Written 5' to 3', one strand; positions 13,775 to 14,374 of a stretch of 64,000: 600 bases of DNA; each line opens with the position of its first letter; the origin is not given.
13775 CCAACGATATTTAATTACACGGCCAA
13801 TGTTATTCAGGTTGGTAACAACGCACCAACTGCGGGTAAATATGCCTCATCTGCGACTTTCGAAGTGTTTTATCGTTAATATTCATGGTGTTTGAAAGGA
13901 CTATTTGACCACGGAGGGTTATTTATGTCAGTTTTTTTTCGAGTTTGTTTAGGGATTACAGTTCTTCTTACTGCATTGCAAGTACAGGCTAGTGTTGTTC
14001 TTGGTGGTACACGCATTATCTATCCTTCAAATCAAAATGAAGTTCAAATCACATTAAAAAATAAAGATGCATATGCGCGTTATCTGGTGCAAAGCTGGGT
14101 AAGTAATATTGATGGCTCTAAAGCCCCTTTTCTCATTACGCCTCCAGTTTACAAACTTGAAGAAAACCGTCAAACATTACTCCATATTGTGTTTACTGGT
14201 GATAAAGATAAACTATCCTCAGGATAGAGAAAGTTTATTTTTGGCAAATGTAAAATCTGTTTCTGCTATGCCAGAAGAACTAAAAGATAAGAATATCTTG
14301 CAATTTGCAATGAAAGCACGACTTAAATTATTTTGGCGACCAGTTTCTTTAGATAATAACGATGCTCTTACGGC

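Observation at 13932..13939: T8 homopolymer inside codons 3-5 of the fimbrial chaperone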

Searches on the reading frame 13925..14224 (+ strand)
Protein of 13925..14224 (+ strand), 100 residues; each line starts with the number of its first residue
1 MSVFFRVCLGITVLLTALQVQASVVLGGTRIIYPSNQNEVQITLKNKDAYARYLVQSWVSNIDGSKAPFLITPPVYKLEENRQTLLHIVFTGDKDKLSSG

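Call 30: list_cluster_members(proteins=[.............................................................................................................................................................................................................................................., window:13925-14224:+, window:13892-14224:+, window:14109-14639:+, window:14112-14639:+, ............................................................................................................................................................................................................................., window:13976-14224:+])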
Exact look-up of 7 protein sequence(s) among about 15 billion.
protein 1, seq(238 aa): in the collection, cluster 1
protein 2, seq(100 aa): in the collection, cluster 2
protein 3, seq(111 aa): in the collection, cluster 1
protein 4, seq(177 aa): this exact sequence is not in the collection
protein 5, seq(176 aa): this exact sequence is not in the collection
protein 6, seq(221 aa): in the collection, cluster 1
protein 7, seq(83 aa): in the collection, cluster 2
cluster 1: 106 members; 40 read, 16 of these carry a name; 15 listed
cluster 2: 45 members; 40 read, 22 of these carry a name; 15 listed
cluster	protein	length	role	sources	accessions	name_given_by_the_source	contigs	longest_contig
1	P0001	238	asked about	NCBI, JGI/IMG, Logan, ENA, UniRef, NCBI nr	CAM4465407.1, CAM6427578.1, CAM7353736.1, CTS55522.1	molecular chaperone [Escherichia coli] | Type I fimbrial chaperone n=6 Tax=Escherichia coli TaxID=562 RepID=A0A2A7M5M4_ECOLX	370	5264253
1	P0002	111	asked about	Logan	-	-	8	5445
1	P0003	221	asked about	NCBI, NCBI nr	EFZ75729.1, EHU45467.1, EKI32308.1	gram-negative pili assembly chaperone, N-terminal domain protein [Escherichia coli DEC2B] | chaperone protein fimC [Escherichia coli RN587/1]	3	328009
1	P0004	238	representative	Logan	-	-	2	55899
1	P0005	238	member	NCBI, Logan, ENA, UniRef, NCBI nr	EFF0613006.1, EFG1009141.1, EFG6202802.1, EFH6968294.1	molecular chaperone [Escherichia coli] | fimbrial biogenesis chaperone n=1 Tax=Escherichia coli TaxID=562 RepID=UPI00069BD9DF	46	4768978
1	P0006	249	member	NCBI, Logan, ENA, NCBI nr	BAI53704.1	putative type I fimbrial chaperone [Escherichia coli SE15]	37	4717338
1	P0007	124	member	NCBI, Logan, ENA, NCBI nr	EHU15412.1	gram-negative pili assembly chaperone, C-terminal domain protein [Escherichia coli DEC1A]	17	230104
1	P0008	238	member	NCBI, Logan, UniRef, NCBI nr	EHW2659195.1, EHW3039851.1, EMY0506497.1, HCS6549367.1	fimbrial biogenesis chaperone [Escherichia coli] | fimbrial biogenesis chaperone n=1 Tax=Escherichia coli TaxID=562 RepID=UPI00069C0E35 | molecular chaperone [Escherichia coli]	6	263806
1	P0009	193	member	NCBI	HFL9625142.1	TPA: molecular chaperone, partial [Escherichia coli]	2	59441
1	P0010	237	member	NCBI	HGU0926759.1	TPA: molecular chaperone, partial [Escherichia coli]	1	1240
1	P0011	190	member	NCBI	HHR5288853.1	TPA: fimbrial biogenesis chaperone, partial [Escherichia coli]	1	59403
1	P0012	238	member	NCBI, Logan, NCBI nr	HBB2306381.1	TPA: molecular chaperone [Escherichia coli] | molecular chaperone [Escherichia coli]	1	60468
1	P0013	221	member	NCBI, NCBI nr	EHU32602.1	gram-negative pili assembly chaperone, N-terminal domain protein [Escherichia coli DEC1E]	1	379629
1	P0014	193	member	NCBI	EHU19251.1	gram-negative pili assembly chaperone, N-terminal domain protein, partial [Escherichia ...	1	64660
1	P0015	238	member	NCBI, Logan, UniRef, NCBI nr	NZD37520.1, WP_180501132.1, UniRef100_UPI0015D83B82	molecular chaperone [Escherichia coli] | fimbrial biogenesis chaperone n=1 Tax=Escherichia coli TaxID=562 RepID=UPI0015D83B82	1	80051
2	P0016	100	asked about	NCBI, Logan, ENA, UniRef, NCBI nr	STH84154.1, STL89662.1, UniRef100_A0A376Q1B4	putative type I fimbrial chaperone [Escherichia coli] | Putative type I fimbrial chaperone n=1 Tax=Escherichia coli TaxID=562 ...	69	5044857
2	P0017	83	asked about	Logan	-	-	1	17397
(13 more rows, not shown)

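Call 31: find_encoding_contigs(protein=P0003, flank=600, max_places=10)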
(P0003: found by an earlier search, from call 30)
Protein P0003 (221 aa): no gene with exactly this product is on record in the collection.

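Call 32: find_encoding_contigs(protein=P0017, flank=600, max_places=10)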
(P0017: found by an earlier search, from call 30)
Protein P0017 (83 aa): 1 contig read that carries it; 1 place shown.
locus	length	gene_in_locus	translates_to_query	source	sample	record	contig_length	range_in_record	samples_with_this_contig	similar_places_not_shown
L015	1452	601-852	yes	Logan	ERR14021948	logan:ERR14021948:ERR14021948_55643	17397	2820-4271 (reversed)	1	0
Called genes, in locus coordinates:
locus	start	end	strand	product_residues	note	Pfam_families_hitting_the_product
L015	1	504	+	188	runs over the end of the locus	PF00419:Fimbrial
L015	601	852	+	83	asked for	PF00345:PapD_N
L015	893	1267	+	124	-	PF02753:PapD_C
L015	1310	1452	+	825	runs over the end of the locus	PF13954:PapC_N, PF00577:Usher, PF13953:PapC_C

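Call 33: find_encoding_contigs(protein=P0013, flank=600, max_places=10)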
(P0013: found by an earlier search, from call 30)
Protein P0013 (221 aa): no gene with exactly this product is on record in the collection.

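Call 35: find_encoding_contigs(protein=P0001, flank=400, max_places=10)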
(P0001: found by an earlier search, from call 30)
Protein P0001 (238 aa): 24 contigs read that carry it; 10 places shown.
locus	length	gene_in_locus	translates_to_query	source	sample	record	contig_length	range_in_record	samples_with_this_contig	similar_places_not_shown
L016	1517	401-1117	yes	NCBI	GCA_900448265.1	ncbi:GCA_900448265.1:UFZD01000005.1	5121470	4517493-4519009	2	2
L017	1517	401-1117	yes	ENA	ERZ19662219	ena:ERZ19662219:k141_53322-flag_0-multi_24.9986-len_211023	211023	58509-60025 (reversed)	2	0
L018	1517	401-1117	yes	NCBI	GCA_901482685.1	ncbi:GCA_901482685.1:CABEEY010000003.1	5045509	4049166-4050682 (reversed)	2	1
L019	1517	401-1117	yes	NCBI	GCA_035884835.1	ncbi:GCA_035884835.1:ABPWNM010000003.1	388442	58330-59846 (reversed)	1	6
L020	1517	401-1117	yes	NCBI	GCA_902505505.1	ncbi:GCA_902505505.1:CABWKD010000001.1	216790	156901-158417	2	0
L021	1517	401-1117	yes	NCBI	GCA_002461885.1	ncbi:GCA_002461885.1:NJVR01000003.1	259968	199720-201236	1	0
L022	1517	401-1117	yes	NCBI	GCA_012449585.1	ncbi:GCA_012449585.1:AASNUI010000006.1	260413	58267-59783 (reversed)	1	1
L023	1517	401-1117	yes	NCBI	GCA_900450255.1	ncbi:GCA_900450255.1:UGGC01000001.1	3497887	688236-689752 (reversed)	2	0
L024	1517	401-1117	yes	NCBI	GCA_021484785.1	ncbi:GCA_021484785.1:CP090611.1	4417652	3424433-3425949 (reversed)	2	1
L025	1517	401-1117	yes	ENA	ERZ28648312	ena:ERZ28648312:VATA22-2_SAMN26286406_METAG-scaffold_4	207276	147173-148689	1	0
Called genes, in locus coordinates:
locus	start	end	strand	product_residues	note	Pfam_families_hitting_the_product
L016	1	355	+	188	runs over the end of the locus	PF00419:Fimbrial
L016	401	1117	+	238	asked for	PF00345:PapD_N, PF02753:PapD_C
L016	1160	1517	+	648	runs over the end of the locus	PF13954:PapC_N, PF00577:Usher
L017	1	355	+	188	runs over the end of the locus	PF00419:Fimbrial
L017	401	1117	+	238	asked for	PF00345:PapD_N, PF02753:PapD_C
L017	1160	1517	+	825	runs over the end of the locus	PF13954:PapC_N, PF00577:Usher, PF13953:PapC_C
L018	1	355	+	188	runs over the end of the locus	PF00419:Fimbrial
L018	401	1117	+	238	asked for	PF00345:PapD_N, PF02753:PapD_C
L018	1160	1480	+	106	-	-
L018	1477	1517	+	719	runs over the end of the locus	PF13954:PapC_N, PF00577:Usher, PF13953:PapC_C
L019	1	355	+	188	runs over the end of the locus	PF00419:Fimbrial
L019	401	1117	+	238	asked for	PF00345:PapD_N, PF02753:PapD_C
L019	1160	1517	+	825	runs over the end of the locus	PF13954:PapC_N, PF00577:Usher, PF13953:PapC_C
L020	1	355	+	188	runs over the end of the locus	PF00419:Fimbrial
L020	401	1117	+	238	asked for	PF00345:PapD_N, PF02753:PapD_C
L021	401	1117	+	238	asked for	PF00345:PapD_N, PF02753:PapD_C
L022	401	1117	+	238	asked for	PF00345:PapD_N, PF02753:PapD_C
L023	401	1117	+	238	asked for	PF00345:PapD_N, PF02753:PapD_C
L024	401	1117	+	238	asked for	PF00345:PapD_N, PF02753:PapD_C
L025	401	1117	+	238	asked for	PF00345:PapD_N, PF02753:PapD_C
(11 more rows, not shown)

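Call 36: find_encoding_contigs(protein=P0016, flank=400, max_places=10)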
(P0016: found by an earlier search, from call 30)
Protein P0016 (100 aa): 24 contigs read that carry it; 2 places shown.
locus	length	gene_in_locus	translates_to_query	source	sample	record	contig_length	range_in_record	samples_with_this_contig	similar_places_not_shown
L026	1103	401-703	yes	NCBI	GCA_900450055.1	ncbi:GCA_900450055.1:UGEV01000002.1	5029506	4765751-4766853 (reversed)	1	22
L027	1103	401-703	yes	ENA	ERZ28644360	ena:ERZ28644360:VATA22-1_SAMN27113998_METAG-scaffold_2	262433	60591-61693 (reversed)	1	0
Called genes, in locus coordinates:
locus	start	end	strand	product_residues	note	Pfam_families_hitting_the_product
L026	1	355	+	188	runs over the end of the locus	PF00419:Fimbrial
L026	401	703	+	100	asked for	PF00345:PapD_N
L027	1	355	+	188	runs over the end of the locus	PF00419:Fimbrial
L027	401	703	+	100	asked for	PF00345:PapD_N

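Call 63: find_encoding_contigs(protein=P0007, flank=1300, max_places=10)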
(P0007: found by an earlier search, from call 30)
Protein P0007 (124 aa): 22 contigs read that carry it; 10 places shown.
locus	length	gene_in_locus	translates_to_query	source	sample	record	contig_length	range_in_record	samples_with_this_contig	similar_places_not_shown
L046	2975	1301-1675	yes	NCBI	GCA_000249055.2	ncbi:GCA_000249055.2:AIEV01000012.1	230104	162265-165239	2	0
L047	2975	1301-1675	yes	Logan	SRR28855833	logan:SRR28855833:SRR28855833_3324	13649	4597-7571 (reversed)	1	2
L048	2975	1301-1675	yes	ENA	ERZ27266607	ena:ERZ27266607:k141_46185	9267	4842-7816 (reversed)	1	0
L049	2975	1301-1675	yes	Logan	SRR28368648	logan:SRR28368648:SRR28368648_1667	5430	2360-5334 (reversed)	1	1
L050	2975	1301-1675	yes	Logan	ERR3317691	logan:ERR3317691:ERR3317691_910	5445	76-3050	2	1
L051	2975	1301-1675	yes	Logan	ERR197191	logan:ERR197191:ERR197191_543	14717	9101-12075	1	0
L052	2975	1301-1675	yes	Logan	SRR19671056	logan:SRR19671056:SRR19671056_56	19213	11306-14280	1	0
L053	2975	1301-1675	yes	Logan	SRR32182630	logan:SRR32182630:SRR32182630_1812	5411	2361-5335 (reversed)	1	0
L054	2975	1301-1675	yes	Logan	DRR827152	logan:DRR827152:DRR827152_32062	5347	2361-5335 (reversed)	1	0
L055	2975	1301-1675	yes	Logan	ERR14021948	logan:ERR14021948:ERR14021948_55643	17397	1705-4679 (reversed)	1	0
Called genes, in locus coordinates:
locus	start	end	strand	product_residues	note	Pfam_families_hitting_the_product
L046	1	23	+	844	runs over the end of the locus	PF14812:PBP1_TM, PF14814:UB2H, PF00912:Transgly, PF00905:Transpeptidase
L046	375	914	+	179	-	PF00419:Fimbrial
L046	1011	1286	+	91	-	PF00345:PapD_N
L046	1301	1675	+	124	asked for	PF02753:PapD_C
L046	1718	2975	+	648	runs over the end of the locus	PF13954:PapC_N, PF00577:Usher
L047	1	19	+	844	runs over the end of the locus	PF14812:PBP1_TM, PF14814:UB2H, PF00912:Transgly, PF00905:Transpeptidase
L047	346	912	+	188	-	PF00419:Fimbrial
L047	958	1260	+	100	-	PF00345:PapD_N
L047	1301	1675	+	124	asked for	PF02753:PapD_C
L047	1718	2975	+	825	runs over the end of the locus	PF13954:PapC_N, PF00577:Usher, PF13953:PapC_C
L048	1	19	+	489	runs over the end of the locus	?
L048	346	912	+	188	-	PF00419:Fimbrial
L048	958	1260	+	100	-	PF00345:PapD_N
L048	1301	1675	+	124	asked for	PF02753:PapD_C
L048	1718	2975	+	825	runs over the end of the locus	PF13954:PapC_N, PF00577:Usher, PF13953:PapC_C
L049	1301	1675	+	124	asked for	PF02753:PapD_C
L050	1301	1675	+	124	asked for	PF02753:PapD_C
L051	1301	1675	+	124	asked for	PF02753:PapD_C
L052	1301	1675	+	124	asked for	PF02753:PapD_C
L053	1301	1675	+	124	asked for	PF02753:PapD_C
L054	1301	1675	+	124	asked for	PF02753:PapD_C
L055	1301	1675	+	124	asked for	PF02753:PapD_C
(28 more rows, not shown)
